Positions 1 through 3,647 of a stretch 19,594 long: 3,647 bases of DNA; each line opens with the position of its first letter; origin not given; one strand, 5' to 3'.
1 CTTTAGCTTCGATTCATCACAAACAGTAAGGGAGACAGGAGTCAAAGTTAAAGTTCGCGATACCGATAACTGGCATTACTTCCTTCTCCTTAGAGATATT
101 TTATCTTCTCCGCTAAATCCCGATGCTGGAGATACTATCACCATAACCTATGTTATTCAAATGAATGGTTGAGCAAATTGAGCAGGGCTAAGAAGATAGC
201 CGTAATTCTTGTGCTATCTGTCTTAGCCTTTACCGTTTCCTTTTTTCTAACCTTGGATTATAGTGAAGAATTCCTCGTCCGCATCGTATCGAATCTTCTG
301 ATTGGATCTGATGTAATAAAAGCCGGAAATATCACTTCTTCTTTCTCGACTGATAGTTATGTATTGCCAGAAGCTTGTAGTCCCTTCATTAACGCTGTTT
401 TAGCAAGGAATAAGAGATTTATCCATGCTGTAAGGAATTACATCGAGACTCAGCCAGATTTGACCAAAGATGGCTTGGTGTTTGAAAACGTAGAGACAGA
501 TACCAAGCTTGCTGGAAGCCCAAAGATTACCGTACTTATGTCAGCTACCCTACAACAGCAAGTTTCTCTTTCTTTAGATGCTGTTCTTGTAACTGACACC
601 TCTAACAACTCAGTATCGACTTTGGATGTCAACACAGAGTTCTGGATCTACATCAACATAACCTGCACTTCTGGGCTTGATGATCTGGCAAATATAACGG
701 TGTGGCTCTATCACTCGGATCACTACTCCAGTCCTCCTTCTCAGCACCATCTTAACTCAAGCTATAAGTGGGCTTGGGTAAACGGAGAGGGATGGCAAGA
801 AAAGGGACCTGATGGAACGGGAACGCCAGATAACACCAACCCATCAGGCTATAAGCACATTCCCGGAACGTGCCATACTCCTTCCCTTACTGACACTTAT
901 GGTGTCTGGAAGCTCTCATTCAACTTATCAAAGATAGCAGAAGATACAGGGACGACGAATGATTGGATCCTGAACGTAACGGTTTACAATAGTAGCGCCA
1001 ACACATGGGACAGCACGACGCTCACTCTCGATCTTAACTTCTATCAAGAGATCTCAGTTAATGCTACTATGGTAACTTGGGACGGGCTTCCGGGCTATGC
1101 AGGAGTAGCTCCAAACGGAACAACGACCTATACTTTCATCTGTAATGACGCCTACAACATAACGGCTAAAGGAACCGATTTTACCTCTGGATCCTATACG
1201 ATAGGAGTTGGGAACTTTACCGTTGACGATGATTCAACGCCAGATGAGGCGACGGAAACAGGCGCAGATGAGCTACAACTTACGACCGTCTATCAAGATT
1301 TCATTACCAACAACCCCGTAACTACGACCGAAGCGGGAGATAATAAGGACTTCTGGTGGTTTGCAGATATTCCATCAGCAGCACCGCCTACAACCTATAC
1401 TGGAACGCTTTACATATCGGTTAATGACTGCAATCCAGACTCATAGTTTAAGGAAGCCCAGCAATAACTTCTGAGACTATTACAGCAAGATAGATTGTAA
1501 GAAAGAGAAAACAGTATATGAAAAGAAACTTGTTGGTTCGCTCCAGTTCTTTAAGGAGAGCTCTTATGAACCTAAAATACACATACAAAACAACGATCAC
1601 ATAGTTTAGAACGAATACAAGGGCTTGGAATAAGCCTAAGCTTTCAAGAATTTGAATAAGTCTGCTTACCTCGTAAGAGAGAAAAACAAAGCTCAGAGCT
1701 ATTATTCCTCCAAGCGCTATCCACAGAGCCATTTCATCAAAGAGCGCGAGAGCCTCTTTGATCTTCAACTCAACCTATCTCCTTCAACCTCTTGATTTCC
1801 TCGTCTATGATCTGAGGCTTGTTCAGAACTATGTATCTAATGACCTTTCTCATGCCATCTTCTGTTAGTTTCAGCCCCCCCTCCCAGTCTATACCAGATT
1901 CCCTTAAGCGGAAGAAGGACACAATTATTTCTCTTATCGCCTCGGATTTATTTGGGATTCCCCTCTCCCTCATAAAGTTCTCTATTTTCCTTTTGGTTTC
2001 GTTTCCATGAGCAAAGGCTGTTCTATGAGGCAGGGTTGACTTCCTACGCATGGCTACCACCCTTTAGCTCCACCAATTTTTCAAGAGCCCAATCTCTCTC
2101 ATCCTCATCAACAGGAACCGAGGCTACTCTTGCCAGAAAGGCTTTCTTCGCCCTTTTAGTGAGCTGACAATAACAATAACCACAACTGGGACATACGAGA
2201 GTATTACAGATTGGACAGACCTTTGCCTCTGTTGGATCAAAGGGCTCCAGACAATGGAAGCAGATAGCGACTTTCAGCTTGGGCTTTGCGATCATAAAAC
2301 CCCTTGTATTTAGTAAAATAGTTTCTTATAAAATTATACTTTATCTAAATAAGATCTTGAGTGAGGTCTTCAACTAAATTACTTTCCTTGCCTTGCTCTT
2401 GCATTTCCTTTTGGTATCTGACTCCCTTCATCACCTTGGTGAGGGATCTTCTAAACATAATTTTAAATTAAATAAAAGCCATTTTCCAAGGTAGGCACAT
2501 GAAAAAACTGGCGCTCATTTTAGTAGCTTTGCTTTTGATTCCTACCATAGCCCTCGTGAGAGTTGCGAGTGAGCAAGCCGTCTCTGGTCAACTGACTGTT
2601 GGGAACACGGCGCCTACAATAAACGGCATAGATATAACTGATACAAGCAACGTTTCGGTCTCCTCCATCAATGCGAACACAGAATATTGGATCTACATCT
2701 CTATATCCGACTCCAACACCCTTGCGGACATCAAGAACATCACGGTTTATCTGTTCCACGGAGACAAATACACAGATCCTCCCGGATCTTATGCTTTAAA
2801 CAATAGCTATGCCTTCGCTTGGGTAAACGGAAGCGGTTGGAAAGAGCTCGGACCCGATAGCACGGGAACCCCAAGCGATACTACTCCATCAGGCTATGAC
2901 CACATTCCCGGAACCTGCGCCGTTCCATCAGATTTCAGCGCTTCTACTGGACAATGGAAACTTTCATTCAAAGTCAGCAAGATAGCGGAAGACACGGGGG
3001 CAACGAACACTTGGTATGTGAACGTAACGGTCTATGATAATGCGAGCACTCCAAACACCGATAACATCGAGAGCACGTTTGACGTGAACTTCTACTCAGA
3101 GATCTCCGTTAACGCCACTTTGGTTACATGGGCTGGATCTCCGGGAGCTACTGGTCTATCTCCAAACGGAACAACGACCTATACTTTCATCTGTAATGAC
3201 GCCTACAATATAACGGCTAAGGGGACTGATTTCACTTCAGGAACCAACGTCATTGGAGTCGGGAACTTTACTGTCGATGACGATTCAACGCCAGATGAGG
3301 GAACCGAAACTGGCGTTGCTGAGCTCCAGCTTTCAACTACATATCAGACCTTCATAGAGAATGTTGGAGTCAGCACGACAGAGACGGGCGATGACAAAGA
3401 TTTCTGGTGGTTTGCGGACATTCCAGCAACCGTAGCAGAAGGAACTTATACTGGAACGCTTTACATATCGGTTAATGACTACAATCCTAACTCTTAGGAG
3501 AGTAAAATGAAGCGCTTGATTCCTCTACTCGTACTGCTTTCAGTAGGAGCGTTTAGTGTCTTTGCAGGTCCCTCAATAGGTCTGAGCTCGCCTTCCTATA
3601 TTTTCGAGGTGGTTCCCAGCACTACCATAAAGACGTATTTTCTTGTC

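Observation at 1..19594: Whole window looks like an uncharacterised archaeal virus/plasmid-like element, not chromosomal backbone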

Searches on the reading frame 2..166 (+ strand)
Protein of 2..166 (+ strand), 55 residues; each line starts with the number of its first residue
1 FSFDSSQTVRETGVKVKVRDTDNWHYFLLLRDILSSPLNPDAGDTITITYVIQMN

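Call 70: search_protein_families(library=pfam, max_evalue=0.05, proteins=[window:2-166:+])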
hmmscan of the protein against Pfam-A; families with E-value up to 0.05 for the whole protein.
window:2-166:+ (55 aa): 0 families

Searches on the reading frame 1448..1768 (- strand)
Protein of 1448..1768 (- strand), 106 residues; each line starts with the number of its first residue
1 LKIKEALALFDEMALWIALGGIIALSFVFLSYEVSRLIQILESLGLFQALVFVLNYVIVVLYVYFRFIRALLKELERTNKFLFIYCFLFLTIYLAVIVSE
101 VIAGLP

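Call 8: search_protein_families(library=pfam, max_evalue=0.01, proteins=[window:1448-1768:-])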
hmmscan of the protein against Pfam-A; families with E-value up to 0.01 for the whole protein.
window:1448-1768:- (106 aa): 0 families

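Call 84: search_protein_families(library=phrogs, max_evalue=0.05, proteins=[window:1448-1768:-])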
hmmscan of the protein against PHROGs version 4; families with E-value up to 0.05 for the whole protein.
window:1448-1768:- (106 aa): 1 family
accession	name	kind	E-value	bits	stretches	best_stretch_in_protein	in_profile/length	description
phrog_9755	-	unknown function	0.05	14.8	1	50-102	2-54/61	-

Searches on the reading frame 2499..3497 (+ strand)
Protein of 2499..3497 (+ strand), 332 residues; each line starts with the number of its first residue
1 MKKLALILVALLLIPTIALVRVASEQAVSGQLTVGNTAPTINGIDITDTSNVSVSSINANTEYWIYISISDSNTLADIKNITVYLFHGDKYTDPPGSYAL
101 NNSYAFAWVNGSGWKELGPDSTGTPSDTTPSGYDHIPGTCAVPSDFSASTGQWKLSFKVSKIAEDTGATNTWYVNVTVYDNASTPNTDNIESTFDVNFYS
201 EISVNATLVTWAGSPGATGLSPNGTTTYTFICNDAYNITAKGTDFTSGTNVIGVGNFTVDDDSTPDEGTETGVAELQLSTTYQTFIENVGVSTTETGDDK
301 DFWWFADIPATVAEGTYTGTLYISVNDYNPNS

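Call 7: search_protein_families(library=pfam, max_evalue=0.01, proteins=[window:2499-3497:+])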
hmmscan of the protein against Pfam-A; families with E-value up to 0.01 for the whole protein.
window:2499-3497:+ (332 aa): 0 families

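Call 60: find_homologous_proteins(query=window:2499-3497:+, max_evalue=0.001)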
Query window:2499-3497:+ (332 aa): 2 proteins with E <= 0.001 among 2934 candidates.
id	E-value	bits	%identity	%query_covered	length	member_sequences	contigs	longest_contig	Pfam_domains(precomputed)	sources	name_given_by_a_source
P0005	1.6e-214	729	100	100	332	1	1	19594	-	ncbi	-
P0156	2.2e-117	410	66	88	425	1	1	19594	-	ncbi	-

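Call 85: search_protein_families(library=phrogs, max_evalue=0.01, proteins=[window:2499-3497:+])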
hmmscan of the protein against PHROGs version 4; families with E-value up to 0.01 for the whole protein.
window:2499-3497:+ (332 aa): 0 families
